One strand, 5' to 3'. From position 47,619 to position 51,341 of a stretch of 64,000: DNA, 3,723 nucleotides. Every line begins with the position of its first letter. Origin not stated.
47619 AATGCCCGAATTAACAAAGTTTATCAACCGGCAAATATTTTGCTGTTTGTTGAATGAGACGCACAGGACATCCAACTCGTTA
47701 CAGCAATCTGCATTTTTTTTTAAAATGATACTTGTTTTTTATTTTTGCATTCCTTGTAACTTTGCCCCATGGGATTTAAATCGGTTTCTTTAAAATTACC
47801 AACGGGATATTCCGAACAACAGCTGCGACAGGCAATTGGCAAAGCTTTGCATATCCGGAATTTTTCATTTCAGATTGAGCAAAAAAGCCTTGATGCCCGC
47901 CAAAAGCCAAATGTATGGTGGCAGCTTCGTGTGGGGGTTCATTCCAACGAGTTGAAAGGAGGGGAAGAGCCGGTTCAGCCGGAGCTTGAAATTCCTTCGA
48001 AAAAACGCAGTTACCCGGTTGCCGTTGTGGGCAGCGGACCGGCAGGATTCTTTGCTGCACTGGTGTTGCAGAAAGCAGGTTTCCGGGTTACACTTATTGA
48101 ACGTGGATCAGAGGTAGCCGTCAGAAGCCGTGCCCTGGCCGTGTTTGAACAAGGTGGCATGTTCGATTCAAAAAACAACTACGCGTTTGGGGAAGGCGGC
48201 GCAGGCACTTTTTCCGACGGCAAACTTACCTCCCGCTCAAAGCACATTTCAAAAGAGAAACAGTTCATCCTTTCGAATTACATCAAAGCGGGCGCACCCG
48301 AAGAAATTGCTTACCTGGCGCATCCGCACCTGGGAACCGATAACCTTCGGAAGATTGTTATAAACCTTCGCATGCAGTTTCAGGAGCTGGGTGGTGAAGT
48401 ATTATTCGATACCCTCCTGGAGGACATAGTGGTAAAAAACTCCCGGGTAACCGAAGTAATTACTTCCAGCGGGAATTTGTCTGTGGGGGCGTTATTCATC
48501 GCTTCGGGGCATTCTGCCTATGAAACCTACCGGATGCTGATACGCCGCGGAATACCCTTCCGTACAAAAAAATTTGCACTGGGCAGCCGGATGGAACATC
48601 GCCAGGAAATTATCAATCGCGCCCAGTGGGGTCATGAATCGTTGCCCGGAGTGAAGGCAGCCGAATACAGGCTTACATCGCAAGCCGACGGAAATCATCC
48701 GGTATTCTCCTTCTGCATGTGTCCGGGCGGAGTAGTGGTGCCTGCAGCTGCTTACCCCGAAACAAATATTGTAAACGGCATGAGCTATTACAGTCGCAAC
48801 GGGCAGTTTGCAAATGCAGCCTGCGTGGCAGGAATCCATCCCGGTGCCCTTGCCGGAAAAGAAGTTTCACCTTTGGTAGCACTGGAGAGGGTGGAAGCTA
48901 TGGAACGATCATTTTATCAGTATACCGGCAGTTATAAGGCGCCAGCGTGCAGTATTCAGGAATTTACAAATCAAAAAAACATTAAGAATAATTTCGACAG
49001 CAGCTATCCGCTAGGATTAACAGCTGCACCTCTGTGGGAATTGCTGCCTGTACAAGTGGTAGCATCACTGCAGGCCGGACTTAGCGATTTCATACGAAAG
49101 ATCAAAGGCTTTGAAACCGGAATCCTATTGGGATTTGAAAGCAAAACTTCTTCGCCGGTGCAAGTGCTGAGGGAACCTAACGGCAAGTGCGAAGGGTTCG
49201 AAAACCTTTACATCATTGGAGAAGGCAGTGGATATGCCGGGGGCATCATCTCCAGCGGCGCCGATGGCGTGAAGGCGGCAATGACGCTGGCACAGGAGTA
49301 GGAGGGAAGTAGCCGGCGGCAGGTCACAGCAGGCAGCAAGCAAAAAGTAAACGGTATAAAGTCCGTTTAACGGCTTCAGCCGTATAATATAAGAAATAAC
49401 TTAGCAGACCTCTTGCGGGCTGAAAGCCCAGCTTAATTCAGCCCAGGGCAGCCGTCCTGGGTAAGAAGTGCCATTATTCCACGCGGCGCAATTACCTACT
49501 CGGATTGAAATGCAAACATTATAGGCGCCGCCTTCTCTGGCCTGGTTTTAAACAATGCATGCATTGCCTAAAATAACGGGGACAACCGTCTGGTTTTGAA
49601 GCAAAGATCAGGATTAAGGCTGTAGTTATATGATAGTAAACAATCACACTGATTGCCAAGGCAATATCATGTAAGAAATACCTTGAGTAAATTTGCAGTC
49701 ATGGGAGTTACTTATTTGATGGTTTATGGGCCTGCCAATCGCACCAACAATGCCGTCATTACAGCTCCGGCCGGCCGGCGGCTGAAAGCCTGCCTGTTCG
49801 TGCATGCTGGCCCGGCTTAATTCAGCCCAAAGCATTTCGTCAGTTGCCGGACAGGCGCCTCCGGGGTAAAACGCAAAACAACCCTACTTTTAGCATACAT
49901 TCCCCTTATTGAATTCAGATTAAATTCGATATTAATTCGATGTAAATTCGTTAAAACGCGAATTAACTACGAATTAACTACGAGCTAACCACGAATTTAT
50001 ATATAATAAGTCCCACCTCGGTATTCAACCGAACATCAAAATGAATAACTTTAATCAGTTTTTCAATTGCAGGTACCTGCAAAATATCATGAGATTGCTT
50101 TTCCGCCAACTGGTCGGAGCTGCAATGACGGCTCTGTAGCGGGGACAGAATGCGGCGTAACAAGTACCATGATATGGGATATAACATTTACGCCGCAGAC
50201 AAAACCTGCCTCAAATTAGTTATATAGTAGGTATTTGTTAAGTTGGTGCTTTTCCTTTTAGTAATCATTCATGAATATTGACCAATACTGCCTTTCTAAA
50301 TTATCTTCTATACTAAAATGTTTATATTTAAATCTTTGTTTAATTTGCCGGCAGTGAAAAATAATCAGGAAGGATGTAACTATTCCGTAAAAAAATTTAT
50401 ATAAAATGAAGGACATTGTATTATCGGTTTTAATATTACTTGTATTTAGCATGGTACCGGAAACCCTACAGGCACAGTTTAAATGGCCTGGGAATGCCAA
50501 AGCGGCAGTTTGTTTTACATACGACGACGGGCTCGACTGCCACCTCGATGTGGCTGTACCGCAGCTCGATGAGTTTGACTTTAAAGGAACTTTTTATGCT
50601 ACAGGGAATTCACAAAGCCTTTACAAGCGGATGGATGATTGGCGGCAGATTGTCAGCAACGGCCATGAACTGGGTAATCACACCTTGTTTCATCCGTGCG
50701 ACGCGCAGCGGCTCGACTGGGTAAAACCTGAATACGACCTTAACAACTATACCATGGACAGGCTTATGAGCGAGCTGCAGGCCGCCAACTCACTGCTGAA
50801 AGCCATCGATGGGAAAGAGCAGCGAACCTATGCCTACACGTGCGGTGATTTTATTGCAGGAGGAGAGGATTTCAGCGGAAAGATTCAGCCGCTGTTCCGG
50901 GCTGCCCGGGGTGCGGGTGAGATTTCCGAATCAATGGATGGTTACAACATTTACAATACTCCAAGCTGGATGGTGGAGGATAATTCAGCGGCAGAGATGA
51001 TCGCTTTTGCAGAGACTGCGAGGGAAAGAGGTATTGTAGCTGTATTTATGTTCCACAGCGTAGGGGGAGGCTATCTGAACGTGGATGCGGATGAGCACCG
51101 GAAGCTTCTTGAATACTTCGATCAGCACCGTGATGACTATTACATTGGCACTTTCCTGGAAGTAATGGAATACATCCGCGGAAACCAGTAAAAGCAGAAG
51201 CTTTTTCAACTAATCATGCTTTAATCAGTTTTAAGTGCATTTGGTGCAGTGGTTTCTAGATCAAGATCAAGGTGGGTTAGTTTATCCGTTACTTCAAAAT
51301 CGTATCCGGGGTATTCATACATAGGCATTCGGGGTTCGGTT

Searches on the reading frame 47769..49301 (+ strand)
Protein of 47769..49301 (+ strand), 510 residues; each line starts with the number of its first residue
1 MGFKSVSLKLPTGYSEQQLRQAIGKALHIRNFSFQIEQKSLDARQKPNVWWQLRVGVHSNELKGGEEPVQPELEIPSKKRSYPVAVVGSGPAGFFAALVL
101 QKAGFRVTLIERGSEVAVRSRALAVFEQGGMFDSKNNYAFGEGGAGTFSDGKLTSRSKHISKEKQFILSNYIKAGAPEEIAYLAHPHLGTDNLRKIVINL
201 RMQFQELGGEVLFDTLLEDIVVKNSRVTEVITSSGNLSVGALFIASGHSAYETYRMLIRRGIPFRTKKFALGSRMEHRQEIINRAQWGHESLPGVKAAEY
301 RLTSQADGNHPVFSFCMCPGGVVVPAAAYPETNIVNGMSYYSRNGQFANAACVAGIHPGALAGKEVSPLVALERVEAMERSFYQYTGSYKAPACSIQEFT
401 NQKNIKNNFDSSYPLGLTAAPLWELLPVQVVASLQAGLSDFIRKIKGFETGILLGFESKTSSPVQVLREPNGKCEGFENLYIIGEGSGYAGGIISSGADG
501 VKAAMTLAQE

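Call 12: search_protein_families(library=pfam, proteins=[window:47769-49301:+], max_evalue=0.001)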
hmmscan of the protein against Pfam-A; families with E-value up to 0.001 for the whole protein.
window:47769-49301:+ (510 aa): 10 families
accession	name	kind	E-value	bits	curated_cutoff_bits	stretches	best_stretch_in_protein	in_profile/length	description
PF21688.3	FAD-depend_C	-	4e-53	181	27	1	268-460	1-197/197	FAD-dependent protein, C-terminal domain-like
PF01266.30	DAO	-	1.7e-10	41.4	27.9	1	84-121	2-41/353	FAD dependent oxidoreductase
PF01494.25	FAD_binding_3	-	7.1e-09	35.8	22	1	82-124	2-44/349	FAD binding domain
PF03486.20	HI0933_like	-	8.2e-07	29.2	50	1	84-117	3-36/244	HI0933-like protein Rossmann domain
PF13450.12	NAD_binding_8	-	2e-06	28.4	21.9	1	86-132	1-45/68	NAD(P)-binding Rossmann-like domain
PF00890.30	FAD_binding_2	-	2.3e-06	27.5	20.4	1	84-118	2-36/414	FAD binding domain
PF07992.20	Pyr_redox_2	-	4.7e-06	26.7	26.1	1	83-119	2-38/291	Pyridine nucleotide-disulphide oxidoreductase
PF12831.13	FAD_oxidored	-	1.3e-05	25.1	27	1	84-232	2-126/416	FAD dependent oxidoreductase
PF00070.33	Pyr_redox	-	0.00019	22.3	22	0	84-117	2-35/82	Pyridine nucleotide-disulphide oxidoreductase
PF01134.28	GIDA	-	0.001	18.7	22.1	0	84-111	2-29/391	Glucose inhibited division protein A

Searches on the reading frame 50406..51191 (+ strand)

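Call 12: search_protein_families(library=pfam, proteins=[window:50406-51191:+], max_evalue=0.001)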
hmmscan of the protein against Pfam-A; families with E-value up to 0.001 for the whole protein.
window:50406-51191:+ (261 aa): 1 family
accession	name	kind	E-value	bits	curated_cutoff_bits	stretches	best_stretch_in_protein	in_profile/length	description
PF01522.26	Polysacc_deac_1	-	1.4e-15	57.8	23.1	1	32-149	6-108/124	Polysaccharide deacetylase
